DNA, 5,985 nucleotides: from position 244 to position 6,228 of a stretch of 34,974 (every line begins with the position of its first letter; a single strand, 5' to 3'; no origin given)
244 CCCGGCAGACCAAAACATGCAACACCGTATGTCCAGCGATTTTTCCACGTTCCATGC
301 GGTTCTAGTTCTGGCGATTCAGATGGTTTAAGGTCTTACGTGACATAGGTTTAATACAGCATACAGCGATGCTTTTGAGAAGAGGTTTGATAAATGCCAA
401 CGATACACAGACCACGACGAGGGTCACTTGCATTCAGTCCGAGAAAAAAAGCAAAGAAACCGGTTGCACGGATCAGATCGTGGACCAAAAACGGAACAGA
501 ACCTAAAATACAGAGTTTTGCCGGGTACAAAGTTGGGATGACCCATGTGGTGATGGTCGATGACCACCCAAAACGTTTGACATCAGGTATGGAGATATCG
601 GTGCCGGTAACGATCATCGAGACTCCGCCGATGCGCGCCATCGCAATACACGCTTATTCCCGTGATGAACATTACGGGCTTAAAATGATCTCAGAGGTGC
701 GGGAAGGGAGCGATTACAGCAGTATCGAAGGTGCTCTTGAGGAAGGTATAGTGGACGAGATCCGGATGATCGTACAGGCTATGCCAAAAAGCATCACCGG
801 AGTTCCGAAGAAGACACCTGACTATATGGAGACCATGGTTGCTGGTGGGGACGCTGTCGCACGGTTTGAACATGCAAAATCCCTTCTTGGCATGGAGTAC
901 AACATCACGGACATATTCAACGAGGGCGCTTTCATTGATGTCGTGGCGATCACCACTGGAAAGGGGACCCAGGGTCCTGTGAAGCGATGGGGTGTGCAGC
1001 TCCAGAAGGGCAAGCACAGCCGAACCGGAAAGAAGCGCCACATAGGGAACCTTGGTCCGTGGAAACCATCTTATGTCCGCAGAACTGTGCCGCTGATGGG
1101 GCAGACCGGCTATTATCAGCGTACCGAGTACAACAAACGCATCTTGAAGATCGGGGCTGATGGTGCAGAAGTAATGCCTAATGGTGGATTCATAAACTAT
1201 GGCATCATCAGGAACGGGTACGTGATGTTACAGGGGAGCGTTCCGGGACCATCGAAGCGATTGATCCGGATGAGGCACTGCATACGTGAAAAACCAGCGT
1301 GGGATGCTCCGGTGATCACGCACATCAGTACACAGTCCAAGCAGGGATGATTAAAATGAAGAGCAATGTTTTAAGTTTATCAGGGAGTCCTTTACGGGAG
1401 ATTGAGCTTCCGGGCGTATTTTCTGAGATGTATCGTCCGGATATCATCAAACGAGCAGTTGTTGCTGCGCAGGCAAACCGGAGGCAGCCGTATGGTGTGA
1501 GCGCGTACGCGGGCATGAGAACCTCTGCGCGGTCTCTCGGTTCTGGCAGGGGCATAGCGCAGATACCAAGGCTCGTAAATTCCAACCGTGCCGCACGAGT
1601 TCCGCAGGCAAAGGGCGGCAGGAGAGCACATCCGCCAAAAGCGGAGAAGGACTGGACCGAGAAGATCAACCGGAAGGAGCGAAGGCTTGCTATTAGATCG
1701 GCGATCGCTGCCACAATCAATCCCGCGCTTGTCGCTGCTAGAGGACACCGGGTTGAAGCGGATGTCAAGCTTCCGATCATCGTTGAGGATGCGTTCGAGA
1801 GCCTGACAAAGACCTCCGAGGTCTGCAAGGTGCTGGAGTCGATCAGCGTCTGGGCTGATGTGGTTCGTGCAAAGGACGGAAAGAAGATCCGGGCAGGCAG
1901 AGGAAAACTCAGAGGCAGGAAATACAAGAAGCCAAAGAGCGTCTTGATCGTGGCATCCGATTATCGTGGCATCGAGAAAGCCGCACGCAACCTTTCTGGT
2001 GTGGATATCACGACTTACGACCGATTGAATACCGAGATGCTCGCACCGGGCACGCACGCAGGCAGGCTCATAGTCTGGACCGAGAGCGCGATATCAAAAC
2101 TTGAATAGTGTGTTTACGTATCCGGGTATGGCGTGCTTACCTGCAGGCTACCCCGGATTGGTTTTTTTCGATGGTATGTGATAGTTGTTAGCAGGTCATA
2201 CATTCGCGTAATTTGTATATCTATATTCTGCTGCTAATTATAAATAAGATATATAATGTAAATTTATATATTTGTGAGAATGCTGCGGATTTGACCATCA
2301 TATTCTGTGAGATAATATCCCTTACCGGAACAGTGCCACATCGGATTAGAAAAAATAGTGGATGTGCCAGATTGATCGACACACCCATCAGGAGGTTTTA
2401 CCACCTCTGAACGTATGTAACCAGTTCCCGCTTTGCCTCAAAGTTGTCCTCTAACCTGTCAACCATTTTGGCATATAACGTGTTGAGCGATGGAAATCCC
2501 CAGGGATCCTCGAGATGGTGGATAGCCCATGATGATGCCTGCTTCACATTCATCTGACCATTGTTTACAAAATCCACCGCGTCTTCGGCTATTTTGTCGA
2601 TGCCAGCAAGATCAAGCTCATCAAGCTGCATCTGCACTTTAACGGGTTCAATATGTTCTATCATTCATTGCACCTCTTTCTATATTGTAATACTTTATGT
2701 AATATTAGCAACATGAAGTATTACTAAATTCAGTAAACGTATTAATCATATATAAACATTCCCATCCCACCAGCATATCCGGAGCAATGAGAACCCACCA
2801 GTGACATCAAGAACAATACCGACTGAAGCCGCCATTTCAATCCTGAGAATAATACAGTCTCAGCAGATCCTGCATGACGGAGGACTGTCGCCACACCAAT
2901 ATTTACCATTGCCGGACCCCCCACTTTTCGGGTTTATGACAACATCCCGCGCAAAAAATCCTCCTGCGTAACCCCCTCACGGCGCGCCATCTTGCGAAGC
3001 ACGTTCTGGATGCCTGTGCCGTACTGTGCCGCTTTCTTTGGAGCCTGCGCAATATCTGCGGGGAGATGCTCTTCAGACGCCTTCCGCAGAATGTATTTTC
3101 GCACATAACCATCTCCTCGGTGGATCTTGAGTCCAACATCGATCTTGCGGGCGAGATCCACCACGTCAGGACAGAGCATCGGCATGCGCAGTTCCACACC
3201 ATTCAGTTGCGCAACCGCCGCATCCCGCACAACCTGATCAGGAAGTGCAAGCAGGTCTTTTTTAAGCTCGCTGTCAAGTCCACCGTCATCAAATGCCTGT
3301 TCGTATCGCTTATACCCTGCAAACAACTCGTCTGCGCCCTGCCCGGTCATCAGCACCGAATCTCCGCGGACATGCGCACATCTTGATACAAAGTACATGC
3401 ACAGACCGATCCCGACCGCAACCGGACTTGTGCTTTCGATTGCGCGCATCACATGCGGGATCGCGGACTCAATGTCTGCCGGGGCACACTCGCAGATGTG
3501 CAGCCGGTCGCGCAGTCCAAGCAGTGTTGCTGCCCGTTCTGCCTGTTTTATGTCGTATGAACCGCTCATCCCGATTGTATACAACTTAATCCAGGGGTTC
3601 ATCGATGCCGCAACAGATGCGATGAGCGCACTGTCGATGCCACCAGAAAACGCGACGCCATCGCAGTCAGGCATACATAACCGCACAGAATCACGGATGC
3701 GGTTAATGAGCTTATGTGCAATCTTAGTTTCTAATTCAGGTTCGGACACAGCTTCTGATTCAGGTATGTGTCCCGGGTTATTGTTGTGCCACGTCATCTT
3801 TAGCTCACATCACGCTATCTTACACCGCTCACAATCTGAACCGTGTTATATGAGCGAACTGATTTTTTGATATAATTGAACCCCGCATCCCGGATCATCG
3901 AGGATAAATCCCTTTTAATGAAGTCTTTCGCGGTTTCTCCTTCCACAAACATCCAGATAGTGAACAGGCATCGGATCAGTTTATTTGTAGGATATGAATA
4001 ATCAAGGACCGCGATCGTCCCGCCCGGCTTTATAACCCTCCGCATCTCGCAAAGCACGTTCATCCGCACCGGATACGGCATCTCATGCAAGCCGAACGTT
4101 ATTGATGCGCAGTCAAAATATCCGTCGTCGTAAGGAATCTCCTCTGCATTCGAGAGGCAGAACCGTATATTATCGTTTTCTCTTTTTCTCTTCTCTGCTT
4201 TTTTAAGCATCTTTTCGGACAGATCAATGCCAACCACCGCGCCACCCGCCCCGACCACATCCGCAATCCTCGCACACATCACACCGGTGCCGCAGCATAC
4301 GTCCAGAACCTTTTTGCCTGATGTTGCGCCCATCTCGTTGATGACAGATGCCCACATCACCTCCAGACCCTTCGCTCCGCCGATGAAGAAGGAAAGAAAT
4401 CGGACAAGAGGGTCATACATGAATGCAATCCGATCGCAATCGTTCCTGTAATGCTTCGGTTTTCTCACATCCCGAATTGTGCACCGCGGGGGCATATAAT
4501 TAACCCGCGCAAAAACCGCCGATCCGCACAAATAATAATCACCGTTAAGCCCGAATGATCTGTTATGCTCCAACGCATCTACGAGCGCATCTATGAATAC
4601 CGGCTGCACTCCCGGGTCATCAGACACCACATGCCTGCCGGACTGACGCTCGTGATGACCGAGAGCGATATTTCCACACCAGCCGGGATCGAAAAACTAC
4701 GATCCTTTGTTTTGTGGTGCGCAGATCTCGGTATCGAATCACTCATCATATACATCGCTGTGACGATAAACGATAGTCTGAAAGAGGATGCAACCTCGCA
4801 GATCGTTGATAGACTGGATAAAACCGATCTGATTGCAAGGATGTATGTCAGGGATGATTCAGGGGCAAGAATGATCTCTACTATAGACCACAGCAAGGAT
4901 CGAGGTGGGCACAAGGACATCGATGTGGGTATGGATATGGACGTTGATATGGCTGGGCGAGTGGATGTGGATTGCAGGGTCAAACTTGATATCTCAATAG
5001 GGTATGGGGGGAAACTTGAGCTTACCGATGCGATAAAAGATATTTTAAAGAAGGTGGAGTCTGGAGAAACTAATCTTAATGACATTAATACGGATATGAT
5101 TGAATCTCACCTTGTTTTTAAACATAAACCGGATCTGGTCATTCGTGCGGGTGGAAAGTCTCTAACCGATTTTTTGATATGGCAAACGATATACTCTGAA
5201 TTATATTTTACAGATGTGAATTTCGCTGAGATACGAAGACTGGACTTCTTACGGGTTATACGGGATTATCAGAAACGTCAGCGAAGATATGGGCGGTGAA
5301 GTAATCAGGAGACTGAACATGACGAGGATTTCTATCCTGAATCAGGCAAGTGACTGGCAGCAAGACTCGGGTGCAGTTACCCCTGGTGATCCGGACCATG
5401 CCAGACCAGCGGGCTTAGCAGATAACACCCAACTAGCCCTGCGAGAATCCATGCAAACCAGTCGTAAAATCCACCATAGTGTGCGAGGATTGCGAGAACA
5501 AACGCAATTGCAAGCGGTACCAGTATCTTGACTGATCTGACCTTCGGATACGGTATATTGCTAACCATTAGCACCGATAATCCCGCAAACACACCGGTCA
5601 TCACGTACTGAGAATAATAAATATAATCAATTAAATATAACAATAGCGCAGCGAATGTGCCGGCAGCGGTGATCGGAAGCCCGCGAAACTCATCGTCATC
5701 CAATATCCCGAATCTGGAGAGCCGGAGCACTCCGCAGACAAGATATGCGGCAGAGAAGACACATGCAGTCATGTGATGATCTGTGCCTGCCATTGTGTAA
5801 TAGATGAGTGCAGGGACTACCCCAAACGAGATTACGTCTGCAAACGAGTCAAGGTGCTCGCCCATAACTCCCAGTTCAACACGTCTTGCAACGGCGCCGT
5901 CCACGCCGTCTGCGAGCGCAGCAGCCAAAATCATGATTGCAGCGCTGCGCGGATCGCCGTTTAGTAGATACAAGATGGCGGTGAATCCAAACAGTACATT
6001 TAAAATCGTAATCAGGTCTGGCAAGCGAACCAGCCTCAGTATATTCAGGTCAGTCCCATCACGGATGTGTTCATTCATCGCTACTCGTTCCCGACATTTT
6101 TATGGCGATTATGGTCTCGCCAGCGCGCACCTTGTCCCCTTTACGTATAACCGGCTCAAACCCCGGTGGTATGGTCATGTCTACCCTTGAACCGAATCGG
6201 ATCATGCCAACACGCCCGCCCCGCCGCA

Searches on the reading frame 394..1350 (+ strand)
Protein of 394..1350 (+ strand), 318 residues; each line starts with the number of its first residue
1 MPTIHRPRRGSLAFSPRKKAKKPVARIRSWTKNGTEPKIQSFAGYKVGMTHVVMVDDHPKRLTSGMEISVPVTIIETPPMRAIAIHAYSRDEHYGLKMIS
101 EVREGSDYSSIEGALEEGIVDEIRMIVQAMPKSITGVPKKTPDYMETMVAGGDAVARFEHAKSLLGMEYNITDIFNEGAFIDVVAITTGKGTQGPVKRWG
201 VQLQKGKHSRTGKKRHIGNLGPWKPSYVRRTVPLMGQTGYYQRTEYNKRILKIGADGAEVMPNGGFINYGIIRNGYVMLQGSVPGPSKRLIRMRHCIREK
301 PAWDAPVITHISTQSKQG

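Call 55: search_protein_families(library=pfam, proteins=[window:394-1350:+], max_evalue=0.00001)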
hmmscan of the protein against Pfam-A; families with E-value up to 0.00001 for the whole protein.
window:394-1350:+ (318 aa): 1 family
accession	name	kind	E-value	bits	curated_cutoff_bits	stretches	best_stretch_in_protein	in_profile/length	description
PF00297.29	Ribosomal_L3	-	1.4e-78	264.9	22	2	122-318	159-369/369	Ribosomal protein L3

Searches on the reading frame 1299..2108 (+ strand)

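Call 55: search_protein_families(library=pfam, proteins=[window:1299-2108:+], max_evalue=0.00001)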
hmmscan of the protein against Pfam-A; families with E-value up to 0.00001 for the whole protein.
window:1299-2108:+ (269 aa): 1 family
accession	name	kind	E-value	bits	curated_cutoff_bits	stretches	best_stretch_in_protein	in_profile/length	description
PF00573.27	Ribosomal_L4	-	1.9e-44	152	25.8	1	35-269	1-188/190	Ribosomal protein L4/L1 family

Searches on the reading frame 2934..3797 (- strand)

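Call 55: search_protein_families(library=pfam, proteins=[window:2934-3797:-], max_evalue=0.00001)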
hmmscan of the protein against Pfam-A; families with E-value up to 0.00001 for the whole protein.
window:2934-3797:- (287 aa): 1 family
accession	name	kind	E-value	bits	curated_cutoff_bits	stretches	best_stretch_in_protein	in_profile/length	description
PF00733.27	Asn_synthase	-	4.2e-41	142.2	21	2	34-168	6-141/354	Asparagine synthase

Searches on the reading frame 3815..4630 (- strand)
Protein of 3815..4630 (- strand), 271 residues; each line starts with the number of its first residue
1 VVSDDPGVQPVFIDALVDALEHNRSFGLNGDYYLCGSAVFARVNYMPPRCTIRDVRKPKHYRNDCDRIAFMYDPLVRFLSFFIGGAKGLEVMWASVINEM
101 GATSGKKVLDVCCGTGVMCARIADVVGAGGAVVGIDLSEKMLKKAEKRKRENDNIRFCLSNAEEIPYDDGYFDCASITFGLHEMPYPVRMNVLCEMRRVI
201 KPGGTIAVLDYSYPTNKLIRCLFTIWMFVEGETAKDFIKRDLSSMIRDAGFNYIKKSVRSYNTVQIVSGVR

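Call 55: search_protein_families(library=pfam, proteins=[window:3815-4630:-], max_evalue=0.00001)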
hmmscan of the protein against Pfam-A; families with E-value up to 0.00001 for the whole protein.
window:3815-4630:- (271 aa): 7 families
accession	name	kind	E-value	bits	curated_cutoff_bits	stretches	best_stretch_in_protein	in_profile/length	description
PF01209.24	Ubie_methyltran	-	1.3e-34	120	20.1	1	67-228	15-171/233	ubiE/COQ5 methyltransferase family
PF13649.12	Methyltransf_25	-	3.6e-23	82.5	27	1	108-204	1-97/97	Methyltransferase domain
PF13847.12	Methyltransf_31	-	2.5e-21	76.3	27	1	103-212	2-113/145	Methyltransferase domain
PF08241.18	Methyltransf_11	-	1.7e-20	73.9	21.2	1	109-207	1-94/95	Methyltransferase domain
PF13489.12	Methyltransf_23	-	3.8e-13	49.9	27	1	93-255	9-163/164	Methyltransferase domain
PF08242.18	Methyltransf_12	-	7.3e-11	43.1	30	1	109-206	1-98/98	Methyltransferase domain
PF01135.25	PCMT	-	2.3e-08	34.5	20.3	1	92-154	61-123/210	Protein-L-isoaspartate(D-aspartate) O-methyltransferase (PCMT)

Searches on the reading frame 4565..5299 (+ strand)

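Call 55: search_protein_families(library=pfam, proteins=[window:4565-5299:+], max_evalue=0.00001)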
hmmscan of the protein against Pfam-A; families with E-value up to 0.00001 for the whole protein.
window:4565-5299:+ (244 aa): 1 family
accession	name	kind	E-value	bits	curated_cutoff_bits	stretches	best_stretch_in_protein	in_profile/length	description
PF01255.24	Prenyltransf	-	4.4e-30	105.3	27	1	40-243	22-219/219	Putative undecaprenyl diphosphate synthase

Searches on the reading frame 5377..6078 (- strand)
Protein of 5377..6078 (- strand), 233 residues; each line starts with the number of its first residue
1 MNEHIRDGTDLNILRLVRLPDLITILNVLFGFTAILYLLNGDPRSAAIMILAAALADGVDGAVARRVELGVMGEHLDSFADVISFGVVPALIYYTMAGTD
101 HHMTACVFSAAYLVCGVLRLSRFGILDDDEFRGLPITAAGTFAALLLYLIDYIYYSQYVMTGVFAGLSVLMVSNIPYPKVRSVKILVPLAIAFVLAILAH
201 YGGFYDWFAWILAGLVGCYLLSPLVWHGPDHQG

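Call 55: search_protein_families(library=pfam, proteins=[window:5377-6078:-], max_evalue=0.00001)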
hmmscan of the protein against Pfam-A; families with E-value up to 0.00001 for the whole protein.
window:5377-6078:- (233 aa): 1 family
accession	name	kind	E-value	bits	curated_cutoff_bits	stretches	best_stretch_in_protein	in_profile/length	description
PF01066.26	CDP-OH_P_transf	-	2.9e-16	60.7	22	1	19-160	3-143/152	CDP-alcohol phosphatidyltransferase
